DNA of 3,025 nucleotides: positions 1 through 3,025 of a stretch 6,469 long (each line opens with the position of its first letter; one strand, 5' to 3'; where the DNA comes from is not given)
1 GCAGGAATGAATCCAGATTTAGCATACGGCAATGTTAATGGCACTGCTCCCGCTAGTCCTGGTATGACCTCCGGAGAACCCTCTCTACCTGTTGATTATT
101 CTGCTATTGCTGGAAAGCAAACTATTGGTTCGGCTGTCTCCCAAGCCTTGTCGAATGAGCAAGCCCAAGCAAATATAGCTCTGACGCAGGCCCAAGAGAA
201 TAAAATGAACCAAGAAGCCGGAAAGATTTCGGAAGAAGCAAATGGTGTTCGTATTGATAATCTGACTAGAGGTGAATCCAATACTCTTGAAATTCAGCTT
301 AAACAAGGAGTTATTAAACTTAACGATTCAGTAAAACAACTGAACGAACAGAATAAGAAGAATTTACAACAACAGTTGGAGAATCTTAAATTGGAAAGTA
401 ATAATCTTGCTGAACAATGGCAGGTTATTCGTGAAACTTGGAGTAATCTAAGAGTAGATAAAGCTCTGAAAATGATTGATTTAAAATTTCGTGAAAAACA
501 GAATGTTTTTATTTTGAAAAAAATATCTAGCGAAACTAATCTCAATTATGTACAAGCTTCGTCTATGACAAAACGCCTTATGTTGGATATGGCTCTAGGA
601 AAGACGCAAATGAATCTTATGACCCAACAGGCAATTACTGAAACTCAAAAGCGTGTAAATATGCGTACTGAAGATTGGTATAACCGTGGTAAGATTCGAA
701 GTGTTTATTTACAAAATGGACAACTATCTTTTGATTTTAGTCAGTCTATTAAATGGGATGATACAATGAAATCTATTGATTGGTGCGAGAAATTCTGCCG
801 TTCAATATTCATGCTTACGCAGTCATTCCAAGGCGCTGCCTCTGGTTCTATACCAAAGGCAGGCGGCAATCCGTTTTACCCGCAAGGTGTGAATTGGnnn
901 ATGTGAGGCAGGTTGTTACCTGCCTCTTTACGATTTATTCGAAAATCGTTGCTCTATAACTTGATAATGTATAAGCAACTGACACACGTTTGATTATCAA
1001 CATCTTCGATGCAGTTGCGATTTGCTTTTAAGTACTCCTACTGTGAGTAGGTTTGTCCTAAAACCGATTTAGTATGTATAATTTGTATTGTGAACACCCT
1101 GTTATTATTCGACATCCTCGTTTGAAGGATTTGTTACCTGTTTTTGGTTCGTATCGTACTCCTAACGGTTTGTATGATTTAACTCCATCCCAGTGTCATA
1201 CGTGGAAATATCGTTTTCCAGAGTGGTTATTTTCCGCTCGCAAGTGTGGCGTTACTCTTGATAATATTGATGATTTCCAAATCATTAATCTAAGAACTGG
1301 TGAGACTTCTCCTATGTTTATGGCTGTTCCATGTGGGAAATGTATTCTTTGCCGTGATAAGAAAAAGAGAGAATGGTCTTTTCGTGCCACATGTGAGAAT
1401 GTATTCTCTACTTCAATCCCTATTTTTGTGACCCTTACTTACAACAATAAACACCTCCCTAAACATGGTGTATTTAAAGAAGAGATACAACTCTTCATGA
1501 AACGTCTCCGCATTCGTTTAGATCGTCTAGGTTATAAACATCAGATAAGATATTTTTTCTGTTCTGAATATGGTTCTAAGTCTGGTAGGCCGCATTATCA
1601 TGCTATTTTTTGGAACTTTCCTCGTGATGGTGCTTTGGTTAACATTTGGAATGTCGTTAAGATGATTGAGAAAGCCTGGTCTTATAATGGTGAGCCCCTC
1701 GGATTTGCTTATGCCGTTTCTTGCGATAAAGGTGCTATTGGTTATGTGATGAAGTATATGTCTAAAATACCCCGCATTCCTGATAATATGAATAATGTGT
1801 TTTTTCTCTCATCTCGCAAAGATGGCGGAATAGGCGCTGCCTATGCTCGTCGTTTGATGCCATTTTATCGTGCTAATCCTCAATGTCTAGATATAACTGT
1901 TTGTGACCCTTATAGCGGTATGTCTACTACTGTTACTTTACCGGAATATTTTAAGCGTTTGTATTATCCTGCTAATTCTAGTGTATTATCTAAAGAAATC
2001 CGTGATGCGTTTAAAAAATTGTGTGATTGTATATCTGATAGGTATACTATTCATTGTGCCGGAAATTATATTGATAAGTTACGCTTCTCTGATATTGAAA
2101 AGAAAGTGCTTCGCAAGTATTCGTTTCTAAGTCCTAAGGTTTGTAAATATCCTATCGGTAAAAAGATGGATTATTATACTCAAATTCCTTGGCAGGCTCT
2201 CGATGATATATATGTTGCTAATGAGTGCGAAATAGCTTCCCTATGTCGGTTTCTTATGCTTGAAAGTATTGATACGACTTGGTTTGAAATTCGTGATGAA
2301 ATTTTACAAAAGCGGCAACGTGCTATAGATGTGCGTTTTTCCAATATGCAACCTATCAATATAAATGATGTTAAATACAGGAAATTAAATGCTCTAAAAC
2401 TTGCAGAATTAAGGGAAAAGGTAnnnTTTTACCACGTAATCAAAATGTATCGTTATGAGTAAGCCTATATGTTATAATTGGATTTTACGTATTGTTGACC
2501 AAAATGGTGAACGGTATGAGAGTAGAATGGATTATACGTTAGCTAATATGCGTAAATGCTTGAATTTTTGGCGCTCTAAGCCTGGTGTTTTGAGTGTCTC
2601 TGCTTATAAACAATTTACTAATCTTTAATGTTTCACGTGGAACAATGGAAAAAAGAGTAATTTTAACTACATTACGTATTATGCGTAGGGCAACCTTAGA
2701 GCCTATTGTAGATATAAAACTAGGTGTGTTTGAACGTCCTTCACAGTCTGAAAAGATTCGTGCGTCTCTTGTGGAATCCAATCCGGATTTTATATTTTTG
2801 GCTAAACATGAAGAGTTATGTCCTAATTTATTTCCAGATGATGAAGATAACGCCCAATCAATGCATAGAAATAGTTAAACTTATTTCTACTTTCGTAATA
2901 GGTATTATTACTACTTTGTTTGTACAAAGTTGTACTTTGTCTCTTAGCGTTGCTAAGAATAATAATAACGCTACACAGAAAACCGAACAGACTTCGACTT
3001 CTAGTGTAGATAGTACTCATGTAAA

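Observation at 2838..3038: Small membrane/lipoprotein-like ORF just upstream of VP1: candidate for the missing lysis or superinfection-exclusion function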

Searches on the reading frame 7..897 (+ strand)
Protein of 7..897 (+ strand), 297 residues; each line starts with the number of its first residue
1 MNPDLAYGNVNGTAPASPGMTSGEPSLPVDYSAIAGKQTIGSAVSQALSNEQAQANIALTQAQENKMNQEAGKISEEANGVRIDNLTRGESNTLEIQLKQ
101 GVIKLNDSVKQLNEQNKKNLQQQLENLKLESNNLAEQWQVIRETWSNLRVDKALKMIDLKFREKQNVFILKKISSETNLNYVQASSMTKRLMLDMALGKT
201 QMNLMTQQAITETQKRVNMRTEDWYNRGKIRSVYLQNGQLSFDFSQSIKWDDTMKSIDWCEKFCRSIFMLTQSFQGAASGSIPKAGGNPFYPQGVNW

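Call 6: search_protein_families(library=phrogs, proteins=[window:7-897:+], max_evalue=0.1)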
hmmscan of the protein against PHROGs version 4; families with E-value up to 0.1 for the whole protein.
window:7-897:+ (297 aa): 0 families

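Call 7: search_protein_families(library=pfam, proteins=[window:7-897:+], max_evalue=0.1)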
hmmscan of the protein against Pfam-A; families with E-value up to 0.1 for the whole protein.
window:7-897:+ (297 aa): 1 family
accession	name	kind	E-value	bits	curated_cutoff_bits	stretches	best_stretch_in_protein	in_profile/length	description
PF12006.13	DUF3500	-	0.066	13.2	27.2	1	16-115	130-234/297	Protein of unknown function (DUF3500)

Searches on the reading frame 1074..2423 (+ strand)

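Call 6: search_protein_families(library=phrogs, proteins=[window:1074-2423:+], max_evalue=0.1)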
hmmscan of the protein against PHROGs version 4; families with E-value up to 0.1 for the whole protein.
window:1074-2423:+ (450 aa): 6 families
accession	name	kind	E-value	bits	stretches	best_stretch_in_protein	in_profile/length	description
phrog_942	-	DNA, RNA and nucleotide metabolism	9.9e-56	191.1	1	21-339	76-340/501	replication initiation protein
phrog_29197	-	unknown function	1.2e-20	75.3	1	83-182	60-170/187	-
phrog_3584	-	DNA, RNA and nucleotide metabolism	2.6e-08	34.6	1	117-194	70-150/265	replication initiation protein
phrog_713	-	DNA, RNA and nucleotide metabolism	0.0038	17.1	1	117-178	121-189/432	DNA replication initiation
phrog_31099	-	unknown function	0.035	14.9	0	94-168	46-118/188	-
phrog_2969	-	DNA, RNA and nucleotide metabolism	0.062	13.3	1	118-234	159-264/346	replication initiation protein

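Call 7: search_protein_families(library=pfam, proteins=[window:1074-2423:+], max_evalue=0.1)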
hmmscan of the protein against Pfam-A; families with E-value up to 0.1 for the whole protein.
window:1074-2423:+ (450 aa): 1 family
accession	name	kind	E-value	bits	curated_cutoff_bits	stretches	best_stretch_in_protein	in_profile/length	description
PF23343.2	REP_ORF2-G2P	-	6.6e-20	71.7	27.8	1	117-231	2-97/99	Replication-associated protein ORF2/G2P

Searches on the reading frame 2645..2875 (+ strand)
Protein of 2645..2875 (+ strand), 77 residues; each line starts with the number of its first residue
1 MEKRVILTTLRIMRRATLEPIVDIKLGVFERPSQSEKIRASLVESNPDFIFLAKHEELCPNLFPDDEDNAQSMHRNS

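Call 6: search_protein_families(library=phrogs, proteins=[window:2645-2875:+], max_evalue=0.1)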
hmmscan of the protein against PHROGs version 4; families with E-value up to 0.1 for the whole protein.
window:2645-2875:+ (77 aa): 0 families

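Call 7: search_protein_families(library=pfam, proteins=[window:2645-2875:+], max_evalue=0.1)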
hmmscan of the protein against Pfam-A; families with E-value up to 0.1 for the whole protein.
window:2645-2875:+ (77 aa): 0 families

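Call 108: search_protein_families(library=padloc, proteins=[window:2645-2875:+], max_evalue=0.1)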
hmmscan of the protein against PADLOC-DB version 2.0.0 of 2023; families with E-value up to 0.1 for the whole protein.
window:2645-2875:+ (77 aa): 0 families
